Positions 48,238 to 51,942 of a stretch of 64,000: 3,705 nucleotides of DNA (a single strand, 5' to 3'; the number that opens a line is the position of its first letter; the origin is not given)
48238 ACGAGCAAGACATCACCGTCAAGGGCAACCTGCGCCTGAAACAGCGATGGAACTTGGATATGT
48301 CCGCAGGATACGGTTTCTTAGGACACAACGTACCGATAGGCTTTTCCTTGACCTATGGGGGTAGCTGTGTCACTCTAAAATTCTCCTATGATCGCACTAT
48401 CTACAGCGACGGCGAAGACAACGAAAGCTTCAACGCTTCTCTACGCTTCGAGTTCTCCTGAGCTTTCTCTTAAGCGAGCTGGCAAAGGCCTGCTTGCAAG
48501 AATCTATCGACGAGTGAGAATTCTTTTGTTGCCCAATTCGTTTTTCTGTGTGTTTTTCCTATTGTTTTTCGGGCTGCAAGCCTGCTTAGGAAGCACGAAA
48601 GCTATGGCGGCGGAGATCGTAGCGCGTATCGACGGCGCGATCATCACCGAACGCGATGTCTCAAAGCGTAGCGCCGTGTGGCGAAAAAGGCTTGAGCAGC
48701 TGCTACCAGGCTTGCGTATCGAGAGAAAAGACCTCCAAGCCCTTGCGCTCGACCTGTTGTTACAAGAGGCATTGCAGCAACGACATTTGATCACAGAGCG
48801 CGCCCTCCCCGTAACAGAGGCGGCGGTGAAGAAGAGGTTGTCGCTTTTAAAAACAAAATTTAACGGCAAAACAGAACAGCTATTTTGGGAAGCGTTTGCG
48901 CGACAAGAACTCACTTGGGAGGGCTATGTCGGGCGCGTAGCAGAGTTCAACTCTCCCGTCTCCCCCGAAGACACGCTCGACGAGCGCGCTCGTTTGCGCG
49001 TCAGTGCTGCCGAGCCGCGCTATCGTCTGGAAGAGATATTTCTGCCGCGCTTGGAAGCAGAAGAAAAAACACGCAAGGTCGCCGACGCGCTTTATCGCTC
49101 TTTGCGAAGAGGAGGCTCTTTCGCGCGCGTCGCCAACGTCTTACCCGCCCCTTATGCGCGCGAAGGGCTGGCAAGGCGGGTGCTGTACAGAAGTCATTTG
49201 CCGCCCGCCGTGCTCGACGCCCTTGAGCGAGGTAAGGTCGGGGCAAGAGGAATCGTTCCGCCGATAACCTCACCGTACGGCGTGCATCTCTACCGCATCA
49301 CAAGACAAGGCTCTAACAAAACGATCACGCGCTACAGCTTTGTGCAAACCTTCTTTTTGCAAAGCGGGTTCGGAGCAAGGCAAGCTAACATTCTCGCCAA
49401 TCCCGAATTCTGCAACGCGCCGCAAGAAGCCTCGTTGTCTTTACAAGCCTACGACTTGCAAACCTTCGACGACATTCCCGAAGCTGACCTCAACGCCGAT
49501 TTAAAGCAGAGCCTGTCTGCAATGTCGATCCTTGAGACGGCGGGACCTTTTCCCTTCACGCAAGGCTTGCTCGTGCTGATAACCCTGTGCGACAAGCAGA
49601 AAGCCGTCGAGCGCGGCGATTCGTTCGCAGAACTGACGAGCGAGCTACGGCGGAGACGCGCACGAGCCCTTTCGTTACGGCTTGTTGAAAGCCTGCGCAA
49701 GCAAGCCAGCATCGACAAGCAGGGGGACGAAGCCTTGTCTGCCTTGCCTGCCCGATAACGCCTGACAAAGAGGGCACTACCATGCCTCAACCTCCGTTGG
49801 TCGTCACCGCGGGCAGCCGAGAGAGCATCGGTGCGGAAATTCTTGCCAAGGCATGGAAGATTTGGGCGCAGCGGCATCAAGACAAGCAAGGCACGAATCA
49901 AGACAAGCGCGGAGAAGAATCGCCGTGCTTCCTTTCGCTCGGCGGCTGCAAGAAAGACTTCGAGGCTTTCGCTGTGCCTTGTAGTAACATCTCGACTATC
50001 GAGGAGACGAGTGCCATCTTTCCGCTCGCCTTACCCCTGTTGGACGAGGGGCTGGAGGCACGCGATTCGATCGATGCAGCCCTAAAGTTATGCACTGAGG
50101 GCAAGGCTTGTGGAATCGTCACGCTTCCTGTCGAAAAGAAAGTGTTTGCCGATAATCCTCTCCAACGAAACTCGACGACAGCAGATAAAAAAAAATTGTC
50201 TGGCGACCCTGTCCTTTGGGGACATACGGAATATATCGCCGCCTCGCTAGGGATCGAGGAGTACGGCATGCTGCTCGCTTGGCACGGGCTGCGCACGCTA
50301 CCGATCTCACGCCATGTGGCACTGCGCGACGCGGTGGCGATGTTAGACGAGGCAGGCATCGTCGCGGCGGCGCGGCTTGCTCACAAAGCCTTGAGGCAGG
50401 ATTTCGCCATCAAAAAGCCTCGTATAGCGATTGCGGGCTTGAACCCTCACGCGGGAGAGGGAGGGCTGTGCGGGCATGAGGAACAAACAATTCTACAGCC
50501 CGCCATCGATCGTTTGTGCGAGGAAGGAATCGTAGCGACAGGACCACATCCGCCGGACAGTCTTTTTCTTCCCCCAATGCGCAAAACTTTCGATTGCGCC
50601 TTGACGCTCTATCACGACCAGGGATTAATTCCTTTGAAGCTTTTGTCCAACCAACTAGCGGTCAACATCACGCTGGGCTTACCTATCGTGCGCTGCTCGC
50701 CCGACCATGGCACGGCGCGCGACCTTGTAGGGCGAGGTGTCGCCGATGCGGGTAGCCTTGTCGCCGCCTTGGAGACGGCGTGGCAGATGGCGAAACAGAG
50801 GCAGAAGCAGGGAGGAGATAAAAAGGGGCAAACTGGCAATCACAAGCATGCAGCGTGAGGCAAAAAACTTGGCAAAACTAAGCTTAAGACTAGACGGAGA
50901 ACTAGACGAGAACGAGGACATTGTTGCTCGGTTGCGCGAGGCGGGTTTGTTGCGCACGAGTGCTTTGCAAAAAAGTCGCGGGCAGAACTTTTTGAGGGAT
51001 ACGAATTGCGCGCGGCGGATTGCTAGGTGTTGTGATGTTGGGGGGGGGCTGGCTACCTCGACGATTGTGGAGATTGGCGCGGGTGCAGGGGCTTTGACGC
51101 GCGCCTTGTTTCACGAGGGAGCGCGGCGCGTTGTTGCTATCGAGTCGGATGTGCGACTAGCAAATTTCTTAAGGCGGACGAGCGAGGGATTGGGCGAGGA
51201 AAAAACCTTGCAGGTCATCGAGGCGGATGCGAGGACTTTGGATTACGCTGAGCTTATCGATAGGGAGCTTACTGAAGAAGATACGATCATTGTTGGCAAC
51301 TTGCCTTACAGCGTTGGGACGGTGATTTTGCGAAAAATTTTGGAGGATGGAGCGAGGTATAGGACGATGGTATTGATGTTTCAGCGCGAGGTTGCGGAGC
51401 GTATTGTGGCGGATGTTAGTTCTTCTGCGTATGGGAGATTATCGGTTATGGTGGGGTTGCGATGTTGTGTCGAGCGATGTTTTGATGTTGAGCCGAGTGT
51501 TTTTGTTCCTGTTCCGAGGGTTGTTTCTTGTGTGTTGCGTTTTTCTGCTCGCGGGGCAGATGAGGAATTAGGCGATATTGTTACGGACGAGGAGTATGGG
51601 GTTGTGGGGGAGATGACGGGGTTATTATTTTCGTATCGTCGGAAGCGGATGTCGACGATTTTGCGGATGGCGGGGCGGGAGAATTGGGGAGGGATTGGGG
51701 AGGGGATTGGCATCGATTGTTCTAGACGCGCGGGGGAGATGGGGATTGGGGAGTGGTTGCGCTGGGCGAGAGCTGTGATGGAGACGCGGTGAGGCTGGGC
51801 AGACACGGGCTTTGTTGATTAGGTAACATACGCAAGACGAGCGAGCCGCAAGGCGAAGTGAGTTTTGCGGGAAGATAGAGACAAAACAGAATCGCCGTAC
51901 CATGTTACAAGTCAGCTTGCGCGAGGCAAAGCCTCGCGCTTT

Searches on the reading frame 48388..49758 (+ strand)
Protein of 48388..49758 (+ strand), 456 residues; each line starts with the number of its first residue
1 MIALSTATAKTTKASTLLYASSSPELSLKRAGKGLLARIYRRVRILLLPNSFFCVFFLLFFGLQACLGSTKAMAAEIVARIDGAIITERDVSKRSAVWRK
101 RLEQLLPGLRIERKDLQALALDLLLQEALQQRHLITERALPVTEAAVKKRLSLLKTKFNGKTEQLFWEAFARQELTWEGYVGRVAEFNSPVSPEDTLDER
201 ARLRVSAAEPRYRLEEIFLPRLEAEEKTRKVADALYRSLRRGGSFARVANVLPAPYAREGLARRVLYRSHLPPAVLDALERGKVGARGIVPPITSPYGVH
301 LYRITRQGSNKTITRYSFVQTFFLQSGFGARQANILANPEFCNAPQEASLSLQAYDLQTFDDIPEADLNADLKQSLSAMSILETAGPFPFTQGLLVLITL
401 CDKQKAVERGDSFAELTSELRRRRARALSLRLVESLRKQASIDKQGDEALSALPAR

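Call 17: search_protein_families(library=pfam, proteins=[window:48388-49758:+])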
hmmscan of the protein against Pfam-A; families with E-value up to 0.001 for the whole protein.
window:48388-49758:+ (456 aa): 2 families
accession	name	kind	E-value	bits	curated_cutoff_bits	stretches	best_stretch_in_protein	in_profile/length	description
PF13145.12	Rotamase_2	-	4e-06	28.1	27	0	224-306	27-107/121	PPIC-type PPIASE domain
PF13624.11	SurA_N_3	-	3e-05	24.3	27.2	1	53-184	21-152/162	SurA-like N-terminal domain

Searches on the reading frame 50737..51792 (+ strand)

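Call 18: search_protein_families(library=pfam, proteins=[window:50737-51792:+], max_evalue=0.1)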
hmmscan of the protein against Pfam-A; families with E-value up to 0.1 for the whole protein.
window:50737-51792:+ (351 aa): 7 families
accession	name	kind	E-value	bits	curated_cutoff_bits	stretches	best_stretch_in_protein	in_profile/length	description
PF00398.26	RrnaAD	-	1.9e-41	142.4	24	1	77-313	4-227/263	Ribosomal RNA adenine dimethylase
PF13649.12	Methyltransf_25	-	0.00047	21.2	27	1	110-171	1-61/97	Methyltransferase domain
PF08241.18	Methyltransf_11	-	0.006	17.6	21.2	1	111-172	1-58/95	Methyltransferase domain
PF02475.24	TRM5-TYW2_MTfase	-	0.037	14.4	28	1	108-176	38-107/164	TRM5/TYW2 methyltransferase domain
PF13679.12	Methyltransf_32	-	0.043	14.2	27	1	107-169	26-93/143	Methyltransferase domain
PF02527.21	GidB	-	0.064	13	27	0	109-167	51-109/184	rRNA small subunit methyltransferase G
PF03602.21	Cons_hypoth95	-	0.094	12.8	24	0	107-203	42-138/182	Conserved hypothetical protein 95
